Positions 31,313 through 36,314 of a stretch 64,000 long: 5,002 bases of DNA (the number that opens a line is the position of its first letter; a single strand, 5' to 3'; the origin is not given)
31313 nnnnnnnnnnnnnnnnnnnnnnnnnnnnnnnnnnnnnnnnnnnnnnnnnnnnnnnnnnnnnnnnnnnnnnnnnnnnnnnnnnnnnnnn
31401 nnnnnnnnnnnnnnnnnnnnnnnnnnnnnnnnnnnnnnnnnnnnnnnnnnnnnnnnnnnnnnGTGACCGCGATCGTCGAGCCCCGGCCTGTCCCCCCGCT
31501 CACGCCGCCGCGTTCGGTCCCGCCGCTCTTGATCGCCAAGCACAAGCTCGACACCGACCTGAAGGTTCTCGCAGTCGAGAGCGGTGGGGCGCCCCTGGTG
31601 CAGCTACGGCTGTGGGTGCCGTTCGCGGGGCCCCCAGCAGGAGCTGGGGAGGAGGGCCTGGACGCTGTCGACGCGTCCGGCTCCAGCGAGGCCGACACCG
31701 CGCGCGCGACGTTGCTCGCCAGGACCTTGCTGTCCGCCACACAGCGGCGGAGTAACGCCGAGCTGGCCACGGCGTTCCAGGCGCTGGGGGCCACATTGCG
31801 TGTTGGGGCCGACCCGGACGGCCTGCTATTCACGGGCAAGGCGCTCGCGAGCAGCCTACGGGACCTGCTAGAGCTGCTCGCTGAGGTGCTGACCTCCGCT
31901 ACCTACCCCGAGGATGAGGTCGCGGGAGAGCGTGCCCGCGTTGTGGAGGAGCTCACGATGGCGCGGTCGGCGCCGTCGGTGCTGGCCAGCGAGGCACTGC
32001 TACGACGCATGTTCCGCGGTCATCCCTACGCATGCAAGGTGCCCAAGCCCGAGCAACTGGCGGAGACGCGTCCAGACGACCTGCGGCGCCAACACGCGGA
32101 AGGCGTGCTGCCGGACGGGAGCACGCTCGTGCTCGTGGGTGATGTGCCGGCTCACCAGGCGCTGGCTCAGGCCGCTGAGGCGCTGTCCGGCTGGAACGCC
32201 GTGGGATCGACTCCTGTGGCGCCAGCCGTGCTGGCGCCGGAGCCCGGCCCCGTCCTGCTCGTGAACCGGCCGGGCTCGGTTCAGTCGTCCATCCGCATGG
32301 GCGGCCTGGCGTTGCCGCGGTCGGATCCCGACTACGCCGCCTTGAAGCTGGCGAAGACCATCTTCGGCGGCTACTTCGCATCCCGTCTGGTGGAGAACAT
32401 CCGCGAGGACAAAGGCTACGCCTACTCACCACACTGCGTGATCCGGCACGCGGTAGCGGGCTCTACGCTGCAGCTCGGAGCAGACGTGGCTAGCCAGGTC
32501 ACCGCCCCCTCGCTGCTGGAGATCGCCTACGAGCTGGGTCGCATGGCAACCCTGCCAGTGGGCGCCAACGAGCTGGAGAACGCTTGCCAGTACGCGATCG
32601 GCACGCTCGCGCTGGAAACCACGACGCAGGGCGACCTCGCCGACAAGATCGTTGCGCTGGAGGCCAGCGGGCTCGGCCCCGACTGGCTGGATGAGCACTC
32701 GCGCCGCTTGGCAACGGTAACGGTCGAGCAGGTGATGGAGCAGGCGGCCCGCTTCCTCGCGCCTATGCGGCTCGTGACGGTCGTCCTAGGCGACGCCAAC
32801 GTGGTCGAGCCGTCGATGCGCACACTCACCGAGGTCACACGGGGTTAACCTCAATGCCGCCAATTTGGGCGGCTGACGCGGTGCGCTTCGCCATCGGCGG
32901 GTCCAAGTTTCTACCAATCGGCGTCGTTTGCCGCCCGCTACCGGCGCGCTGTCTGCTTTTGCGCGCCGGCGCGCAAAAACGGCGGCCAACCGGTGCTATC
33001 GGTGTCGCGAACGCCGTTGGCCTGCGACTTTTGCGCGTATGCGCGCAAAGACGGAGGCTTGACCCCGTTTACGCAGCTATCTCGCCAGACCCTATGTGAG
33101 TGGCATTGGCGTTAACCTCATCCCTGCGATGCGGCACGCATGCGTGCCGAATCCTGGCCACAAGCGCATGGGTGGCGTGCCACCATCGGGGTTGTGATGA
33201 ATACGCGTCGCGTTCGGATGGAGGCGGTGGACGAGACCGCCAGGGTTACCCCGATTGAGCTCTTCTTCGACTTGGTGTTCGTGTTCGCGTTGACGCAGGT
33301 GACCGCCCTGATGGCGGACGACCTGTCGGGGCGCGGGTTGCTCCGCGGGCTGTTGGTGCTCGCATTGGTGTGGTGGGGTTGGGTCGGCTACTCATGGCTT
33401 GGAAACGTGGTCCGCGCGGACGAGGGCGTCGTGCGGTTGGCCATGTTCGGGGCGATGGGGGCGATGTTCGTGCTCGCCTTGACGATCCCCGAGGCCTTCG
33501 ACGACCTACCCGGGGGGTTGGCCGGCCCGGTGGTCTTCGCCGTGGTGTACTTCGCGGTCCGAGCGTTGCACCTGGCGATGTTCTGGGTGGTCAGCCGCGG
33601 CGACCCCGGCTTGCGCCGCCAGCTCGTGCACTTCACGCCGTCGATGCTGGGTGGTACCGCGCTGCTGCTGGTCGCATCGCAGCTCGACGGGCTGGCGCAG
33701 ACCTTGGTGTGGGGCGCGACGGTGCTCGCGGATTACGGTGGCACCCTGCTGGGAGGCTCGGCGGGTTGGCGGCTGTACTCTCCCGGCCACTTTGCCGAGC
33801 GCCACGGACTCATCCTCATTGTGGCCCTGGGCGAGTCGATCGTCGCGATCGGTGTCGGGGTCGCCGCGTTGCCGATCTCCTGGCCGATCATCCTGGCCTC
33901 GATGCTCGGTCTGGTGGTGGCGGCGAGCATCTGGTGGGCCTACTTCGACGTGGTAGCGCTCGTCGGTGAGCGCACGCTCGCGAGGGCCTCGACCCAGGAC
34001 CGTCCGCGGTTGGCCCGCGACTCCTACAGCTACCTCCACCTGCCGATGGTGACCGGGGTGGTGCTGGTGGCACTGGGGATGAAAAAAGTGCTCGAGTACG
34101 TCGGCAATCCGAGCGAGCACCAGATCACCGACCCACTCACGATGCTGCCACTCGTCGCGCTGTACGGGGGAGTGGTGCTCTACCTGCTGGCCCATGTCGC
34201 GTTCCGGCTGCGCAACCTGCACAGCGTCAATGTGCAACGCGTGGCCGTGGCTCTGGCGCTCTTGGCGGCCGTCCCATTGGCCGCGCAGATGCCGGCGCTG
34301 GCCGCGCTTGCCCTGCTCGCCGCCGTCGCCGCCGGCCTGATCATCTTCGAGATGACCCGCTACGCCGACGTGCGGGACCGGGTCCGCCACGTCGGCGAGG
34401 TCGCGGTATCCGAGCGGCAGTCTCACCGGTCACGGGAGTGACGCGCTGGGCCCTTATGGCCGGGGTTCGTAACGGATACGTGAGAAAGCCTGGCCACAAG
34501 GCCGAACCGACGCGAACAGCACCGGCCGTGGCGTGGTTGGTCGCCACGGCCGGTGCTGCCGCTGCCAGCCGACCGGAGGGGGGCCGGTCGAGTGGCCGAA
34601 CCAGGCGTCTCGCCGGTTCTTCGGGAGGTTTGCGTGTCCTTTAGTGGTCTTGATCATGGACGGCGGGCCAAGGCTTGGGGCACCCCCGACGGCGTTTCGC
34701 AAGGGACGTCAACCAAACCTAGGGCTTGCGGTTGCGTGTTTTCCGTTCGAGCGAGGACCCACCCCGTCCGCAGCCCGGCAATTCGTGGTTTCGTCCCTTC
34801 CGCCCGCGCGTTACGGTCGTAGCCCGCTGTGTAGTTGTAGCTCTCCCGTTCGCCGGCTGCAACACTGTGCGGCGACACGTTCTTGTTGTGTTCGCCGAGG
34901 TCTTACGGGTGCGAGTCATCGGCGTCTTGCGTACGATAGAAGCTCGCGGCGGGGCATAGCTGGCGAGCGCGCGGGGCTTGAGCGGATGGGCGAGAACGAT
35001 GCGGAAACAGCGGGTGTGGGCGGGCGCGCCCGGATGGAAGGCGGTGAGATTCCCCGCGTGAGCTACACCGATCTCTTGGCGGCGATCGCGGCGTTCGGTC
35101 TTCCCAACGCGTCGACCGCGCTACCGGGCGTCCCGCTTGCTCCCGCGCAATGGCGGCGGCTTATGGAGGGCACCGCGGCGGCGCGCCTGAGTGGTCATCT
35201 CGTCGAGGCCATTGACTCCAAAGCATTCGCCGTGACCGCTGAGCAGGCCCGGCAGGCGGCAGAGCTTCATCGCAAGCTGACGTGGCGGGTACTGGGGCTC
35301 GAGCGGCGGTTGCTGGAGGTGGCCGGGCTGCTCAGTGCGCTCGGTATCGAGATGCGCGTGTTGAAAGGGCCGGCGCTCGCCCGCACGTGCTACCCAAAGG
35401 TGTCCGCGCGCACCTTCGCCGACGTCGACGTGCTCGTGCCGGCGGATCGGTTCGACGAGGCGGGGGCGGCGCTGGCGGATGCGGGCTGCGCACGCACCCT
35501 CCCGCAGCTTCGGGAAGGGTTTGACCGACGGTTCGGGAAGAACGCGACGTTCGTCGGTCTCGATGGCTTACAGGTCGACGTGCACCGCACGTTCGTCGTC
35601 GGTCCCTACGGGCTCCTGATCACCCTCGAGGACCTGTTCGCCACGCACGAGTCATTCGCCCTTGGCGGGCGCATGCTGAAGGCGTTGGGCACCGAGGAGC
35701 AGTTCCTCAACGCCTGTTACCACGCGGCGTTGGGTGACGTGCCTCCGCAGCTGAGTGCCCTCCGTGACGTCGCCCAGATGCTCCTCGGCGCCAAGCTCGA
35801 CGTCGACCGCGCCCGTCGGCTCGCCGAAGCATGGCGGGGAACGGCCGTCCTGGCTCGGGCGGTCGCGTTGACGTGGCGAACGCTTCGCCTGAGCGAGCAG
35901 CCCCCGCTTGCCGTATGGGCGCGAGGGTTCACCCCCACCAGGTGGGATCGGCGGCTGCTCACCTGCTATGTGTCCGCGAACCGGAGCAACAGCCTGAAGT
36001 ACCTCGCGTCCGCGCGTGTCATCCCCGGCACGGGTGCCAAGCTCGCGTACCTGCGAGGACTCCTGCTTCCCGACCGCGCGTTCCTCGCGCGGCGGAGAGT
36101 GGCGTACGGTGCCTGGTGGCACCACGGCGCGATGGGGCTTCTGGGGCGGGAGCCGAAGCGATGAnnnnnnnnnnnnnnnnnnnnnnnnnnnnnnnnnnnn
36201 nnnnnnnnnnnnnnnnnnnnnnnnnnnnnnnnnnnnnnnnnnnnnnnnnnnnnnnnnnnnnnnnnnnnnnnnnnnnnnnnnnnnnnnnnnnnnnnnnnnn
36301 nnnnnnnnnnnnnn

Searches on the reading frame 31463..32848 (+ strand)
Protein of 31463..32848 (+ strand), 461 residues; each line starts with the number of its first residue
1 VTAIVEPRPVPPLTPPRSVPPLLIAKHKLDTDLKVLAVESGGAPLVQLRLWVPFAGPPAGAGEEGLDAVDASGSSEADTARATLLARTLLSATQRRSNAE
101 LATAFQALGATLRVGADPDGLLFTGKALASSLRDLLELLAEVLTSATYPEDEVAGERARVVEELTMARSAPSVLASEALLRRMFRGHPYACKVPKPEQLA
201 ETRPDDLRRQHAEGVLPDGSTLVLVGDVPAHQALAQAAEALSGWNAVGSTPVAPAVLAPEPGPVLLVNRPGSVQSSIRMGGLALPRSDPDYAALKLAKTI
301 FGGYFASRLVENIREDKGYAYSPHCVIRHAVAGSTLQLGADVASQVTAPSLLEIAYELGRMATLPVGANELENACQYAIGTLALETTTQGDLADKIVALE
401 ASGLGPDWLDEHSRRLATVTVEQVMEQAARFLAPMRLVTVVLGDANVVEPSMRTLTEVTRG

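Call 17: search_protein_families(library=pfam, proteins=[window:31463-32848:+], max_evalue=0.001)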
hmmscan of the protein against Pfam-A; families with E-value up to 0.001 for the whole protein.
window:31463-32848:+ (461 aa): 2 families
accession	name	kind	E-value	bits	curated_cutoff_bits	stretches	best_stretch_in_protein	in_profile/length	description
PF05193.26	Peptidase_M16_C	-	1.2e-20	74.5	23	1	204-375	4-178/181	Peptidase M16 inactive domain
PF00675.25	Peptidase_M16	-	2.9e-10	40.7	22.3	1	82-196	34-148/149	Insulinase (Peptidase family M16)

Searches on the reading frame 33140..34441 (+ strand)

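Call 17: search_protein_families(library=pfam, proteins=[window:33140-34441:+], max_evalue=0.001)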
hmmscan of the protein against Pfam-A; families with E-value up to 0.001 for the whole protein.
window:33140-34441:+ (433 aa): 1 family
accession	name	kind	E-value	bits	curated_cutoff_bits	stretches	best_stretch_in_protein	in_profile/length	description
PF06772.16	LtrA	-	3.4e-99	332.9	31.9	1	35-401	1-355/356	Bacterial low temperature requirement A protein (LtrA)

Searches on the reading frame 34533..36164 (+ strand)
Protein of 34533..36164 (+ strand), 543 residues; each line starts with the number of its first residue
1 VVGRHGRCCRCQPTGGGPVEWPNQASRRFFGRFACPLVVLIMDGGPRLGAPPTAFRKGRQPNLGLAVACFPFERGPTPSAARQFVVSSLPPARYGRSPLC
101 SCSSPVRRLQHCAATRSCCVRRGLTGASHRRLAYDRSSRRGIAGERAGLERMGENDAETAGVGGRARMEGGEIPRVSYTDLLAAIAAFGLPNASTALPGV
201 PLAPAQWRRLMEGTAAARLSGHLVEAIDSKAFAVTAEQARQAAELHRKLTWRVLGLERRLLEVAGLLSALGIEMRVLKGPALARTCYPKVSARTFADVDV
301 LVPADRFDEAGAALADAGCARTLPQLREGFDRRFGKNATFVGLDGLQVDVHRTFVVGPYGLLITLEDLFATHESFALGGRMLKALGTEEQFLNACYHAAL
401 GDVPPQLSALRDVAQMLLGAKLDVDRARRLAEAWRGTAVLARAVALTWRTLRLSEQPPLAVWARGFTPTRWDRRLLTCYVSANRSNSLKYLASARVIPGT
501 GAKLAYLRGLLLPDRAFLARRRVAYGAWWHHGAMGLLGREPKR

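Call 17: search_protein_families(library=pfam, proteins=[window:34533-36164:+], max_evalue=0.001)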
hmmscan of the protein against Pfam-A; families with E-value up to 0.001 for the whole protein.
window:34533-36164:+ (543 aa): 1 family
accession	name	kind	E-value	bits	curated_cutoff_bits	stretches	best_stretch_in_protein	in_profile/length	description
PF14907.12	NTP_transf_5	-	4.8e-29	102.1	31.2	1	204-447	2-244/249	Uncharacterised nucleotidyltransferase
